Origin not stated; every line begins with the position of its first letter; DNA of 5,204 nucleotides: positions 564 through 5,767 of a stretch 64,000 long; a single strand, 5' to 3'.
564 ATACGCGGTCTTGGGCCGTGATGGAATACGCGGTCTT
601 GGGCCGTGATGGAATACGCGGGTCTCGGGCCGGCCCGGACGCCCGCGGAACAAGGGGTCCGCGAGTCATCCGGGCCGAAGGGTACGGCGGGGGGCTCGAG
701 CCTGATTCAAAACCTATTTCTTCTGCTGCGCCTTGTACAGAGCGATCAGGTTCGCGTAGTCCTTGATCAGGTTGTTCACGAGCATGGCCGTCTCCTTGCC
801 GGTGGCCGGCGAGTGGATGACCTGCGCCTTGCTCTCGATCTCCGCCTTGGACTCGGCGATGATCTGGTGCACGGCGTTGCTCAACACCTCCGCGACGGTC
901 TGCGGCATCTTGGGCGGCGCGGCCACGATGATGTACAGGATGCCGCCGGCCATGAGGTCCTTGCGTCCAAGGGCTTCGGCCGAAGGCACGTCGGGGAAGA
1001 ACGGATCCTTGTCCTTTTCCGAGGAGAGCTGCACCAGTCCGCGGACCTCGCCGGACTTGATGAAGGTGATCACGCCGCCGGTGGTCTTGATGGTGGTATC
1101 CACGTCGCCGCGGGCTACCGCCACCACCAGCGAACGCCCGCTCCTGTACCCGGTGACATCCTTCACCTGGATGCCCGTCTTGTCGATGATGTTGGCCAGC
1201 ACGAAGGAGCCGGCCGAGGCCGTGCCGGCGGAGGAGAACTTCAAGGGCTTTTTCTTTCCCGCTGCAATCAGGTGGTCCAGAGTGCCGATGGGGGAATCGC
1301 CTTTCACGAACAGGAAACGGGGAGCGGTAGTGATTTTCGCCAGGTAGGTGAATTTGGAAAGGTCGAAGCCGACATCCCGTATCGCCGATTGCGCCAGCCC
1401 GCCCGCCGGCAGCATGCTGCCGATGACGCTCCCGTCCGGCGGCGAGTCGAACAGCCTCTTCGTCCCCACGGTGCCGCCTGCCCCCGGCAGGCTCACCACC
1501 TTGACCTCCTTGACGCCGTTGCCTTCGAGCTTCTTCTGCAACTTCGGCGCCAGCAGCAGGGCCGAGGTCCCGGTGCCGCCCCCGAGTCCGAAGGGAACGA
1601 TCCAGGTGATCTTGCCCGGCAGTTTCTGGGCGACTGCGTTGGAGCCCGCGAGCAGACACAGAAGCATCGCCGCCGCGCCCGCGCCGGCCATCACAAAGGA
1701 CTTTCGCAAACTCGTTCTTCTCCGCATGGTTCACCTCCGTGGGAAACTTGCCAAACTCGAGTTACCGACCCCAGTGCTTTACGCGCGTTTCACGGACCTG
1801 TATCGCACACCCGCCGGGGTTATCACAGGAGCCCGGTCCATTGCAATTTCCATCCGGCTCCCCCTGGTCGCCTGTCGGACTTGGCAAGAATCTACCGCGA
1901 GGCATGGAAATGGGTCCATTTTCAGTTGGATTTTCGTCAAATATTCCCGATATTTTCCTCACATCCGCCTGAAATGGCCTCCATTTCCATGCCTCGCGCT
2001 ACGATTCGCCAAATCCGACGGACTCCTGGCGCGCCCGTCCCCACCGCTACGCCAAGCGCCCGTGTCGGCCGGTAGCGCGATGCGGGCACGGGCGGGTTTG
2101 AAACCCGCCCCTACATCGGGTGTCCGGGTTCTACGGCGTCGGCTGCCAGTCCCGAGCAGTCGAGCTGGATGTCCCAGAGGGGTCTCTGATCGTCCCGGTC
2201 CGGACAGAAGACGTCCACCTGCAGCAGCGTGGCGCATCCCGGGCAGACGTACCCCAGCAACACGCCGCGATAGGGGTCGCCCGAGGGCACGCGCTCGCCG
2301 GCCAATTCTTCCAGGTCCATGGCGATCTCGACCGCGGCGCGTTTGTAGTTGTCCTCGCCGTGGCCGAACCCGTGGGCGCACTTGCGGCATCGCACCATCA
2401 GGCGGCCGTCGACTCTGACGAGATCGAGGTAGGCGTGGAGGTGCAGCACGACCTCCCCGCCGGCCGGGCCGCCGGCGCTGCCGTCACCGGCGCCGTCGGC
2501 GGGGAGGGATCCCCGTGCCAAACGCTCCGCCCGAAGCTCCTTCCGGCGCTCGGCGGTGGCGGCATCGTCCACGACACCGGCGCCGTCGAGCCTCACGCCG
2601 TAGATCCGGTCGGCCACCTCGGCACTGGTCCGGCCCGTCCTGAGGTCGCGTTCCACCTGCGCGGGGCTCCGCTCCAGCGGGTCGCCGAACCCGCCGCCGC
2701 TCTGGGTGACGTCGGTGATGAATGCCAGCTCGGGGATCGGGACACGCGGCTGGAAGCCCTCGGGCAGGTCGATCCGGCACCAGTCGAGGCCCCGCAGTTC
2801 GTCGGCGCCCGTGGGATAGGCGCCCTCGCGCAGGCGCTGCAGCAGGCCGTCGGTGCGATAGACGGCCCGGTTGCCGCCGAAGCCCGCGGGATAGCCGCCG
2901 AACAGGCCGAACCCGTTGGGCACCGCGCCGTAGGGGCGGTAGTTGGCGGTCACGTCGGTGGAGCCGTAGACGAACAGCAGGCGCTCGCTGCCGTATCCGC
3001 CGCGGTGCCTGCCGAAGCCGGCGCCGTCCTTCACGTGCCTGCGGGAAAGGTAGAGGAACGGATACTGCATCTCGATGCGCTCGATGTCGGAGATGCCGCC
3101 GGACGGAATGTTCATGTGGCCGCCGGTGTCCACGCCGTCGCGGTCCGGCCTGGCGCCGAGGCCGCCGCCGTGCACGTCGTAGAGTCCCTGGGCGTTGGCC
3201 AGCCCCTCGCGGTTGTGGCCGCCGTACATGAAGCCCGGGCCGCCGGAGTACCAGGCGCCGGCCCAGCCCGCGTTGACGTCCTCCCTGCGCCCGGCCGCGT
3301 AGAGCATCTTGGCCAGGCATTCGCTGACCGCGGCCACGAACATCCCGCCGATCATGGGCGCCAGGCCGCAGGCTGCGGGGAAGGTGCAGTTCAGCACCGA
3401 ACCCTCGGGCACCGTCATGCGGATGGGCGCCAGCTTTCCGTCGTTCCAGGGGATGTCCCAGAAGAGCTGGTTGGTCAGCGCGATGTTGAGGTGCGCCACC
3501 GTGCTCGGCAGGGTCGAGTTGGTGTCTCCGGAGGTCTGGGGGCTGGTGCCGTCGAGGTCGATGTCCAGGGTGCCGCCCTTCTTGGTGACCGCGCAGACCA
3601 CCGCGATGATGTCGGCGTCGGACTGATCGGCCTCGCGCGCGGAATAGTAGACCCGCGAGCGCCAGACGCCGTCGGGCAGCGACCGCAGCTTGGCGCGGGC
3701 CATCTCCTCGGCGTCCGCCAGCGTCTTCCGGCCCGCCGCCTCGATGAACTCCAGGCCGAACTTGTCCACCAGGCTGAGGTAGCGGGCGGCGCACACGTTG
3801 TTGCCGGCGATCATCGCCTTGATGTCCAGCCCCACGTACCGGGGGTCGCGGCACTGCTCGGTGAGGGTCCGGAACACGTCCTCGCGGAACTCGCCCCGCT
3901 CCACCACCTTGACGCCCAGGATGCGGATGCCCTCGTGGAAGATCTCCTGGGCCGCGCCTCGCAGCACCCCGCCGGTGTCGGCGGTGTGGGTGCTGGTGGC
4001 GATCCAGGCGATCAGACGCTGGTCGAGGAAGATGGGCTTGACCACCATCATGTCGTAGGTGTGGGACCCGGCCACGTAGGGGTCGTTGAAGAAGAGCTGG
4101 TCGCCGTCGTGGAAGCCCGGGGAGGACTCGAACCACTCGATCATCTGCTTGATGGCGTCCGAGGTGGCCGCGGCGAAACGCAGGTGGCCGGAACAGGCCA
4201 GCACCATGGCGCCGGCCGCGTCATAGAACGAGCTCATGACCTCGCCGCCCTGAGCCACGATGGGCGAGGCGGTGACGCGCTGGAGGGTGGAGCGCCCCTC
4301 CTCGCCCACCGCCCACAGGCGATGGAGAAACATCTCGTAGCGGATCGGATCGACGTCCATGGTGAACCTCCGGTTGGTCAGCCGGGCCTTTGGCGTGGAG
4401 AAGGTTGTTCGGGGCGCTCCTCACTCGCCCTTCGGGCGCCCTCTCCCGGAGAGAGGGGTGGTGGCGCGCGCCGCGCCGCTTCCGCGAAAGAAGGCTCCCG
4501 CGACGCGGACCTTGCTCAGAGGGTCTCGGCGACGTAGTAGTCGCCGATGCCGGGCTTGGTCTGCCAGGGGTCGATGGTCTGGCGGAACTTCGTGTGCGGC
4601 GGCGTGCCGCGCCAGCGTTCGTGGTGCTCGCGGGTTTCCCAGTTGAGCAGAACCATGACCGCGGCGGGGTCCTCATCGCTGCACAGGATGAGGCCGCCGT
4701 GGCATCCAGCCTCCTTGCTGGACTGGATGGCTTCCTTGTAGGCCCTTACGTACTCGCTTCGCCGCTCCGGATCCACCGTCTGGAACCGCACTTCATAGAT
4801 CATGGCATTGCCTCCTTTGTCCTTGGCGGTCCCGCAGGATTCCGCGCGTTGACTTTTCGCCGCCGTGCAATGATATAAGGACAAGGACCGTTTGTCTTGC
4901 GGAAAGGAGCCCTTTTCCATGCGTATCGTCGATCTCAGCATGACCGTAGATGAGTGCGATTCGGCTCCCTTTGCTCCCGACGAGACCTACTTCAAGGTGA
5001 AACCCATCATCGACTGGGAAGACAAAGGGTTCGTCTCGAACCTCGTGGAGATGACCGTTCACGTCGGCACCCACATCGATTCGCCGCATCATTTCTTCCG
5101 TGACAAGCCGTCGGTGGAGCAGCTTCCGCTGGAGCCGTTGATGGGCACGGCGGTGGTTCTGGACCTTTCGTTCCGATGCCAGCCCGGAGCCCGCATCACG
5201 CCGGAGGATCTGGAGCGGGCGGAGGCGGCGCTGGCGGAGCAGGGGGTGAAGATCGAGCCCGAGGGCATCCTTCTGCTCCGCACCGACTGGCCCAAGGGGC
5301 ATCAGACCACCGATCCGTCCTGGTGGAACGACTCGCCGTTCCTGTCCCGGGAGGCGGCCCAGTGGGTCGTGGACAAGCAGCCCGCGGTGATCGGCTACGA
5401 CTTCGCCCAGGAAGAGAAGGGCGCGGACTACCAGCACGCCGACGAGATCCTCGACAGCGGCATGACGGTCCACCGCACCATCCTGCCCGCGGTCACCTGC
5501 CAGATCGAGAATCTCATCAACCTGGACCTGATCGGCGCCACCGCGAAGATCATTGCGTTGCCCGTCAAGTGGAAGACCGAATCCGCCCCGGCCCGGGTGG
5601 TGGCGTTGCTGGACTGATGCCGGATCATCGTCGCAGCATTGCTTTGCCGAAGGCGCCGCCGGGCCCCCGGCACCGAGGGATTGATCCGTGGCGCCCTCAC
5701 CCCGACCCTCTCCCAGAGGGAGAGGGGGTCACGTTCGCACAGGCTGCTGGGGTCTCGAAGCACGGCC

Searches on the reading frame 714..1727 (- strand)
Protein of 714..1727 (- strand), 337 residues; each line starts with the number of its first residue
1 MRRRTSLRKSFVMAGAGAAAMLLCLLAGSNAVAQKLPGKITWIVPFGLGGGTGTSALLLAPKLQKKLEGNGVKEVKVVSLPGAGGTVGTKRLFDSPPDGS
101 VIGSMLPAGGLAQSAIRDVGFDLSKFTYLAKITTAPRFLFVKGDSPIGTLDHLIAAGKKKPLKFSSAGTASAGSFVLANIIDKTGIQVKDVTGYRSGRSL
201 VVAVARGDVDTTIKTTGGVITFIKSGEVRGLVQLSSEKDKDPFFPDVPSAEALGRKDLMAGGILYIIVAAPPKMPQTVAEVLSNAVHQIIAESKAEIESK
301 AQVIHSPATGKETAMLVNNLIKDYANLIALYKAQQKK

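Call 95: search_protein_families(library=pfam, proteins=[window:714-1727:-], max_evalue=0.001)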
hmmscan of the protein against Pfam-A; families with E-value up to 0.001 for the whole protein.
window:714-1727:- (337 aa): 1 family
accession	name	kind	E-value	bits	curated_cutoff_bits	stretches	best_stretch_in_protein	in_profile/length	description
PF03401.19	TctC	-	6e-24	85.4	27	1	75-290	17-230/274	Tripartite tricarboxylate transporter family receptor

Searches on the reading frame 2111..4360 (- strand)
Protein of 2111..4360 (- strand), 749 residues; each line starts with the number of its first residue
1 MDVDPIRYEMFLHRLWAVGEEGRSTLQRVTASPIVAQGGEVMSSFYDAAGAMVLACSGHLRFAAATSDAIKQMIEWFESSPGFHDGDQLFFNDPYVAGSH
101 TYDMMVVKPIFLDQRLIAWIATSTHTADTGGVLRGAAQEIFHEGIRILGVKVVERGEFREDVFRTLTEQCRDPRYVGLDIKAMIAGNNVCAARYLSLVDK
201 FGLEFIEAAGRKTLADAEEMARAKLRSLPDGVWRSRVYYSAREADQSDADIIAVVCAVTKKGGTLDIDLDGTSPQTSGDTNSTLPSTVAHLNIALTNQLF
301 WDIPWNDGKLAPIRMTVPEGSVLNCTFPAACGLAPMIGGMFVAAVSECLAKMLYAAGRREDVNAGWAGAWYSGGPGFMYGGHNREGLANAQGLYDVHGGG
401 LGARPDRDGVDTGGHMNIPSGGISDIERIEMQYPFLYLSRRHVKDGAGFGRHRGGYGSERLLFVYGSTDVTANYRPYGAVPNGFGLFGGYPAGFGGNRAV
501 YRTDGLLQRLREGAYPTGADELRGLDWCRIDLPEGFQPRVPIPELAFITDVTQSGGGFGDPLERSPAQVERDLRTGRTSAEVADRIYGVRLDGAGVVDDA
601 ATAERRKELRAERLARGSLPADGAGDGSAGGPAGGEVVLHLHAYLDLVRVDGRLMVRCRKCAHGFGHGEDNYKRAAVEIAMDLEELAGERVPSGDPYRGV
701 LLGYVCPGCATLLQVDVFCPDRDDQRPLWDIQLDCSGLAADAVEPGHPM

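Call 95: search_protein_families(library=pfam, proteins=[window:2111-4360:-], max_evalue=0.001)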
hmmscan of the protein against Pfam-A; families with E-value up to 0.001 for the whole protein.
window:2111-4360:- (749 aa): 2 families
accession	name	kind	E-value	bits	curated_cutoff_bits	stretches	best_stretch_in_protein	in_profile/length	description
PF02538.19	Hydantoinase_B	-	1.1e-104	351.2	26.8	1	4-561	1-519/519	Hydantoinase B/oxoprolinase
PF08882.16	Acetone_carb_G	-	1.6e-05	25.5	21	1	638-721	8-94/113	Acetone carboxylase gamma subunit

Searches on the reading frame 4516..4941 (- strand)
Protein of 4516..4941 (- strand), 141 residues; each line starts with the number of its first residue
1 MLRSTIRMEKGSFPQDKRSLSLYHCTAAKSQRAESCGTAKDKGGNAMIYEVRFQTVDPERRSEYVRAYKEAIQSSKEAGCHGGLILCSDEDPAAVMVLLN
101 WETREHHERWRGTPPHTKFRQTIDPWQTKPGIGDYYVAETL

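Call 95: search_protein_families(library=pfam, proteins=[window:4516-4941:-], max_evalue=0.001)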
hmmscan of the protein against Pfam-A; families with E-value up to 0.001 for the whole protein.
window:4516-4941:- (141 aa): 1 family
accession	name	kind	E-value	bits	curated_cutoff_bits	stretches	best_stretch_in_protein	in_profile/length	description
PF03992.22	ABM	-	7.2e-14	52.2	23.1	1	47-121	1-77/78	Antibiotic biosynthesis monooxygenase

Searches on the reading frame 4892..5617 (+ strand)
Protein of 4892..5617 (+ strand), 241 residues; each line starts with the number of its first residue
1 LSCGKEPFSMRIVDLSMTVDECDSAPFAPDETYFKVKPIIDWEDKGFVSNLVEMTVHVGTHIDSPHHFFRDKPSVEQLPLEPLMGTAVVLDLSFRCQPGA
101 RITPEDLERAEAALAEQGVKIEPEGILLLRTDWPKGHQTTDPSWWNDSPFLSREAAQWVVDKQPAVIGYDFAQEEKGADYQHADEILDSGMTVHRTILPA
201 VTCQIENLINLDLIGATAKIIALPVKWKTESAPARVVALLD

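Call 95: search_protein_families(library=pfam, proteins=[window:4892-5617:+], max_evalue=0.001)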
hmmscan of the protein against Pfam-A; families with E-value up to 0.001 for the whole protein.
window:4892-5617:+ (241 aa): 1 family
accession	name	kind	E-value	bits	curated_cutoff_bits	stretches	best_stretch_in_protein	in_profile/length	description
PF04199.19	Cyclase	-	4.5e-31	108.4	23.1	1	13-171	1-137/142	Putative cyclase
